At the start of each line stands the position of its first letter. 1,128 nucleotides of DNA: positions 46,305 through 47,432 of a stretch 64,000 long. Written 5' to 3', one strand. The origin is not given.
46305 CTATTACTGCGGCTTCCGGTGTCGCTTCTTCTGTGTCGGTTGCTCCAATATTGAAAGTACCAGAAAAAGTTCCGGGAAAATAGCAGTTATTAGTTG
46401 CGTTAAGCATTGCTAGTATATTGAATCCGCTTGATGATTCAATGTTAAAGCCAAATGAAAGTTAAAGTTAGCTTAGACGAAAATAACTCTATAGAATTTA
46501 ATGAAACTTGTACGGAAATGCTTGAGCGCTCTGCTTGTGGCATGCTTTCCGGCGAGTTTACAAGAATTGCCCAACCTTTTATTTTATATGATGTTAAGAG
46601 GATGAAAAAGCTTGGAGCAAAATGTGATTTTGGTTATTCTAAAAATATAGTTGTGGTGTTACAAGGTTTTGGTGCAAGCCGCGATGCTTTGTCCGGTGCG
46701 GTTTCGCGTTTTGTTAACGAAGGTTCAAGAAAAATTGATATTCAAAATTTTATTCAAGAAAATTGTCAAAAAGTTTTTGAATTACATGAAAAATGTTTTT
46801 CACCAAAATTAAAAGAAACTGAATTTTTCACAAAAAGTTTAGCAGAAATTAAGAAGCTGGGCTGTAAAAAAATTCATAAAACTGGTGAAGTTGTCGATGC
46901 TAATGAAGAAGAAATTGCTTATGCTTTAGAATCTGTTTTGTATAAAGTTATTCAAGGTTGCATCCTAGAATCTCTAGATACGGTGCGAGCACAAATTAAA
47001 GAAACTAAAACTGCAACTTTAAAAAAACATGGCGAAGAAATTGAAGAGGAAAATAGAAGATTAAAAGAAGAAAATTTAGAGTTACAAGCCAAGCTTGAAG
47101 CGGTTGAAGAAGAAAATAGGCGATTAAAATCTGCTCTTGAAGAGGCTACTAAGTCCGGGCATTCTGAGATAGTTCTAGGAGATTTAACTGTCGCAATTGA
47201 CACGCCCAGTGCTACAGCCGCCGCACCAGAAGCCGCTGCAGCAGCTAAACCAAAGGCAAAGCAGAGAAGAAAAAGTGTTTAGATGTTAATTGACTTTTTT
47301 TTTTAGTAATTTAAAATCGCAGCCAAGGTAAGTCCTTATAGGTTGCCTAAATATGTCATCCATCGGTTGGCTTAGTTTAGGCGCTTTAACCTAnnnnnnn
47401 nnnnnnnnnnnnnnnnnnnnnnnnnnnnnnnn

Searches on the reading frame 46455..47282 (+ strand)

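Call 19: search_protein_families(library=pfam, proteins=[window:46455-47282:+], max_evalue=0.01)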
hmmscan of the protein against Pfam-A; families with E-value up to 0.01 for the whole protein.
window:46455-47282:+ (275 aa): 4 families
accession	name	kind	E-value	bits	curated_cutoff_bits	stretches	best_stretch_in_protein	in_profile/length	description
PF02646.22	RmuC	-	0.0033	17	26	1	173-241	6-74/291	RmuC family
PF25450.1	Rab11-FIP3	-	0.0037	18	31.9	1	182-234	52-104/125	Rab11-FIP3-like domain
PF06156.18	YabA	-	0.0042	18.1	30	0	170-231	6-69/103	Initiation control protein YabA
PF24245.1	INO80F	-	0.0092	16.5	25.1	0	209-233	7-31/47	INO80 complex subunit F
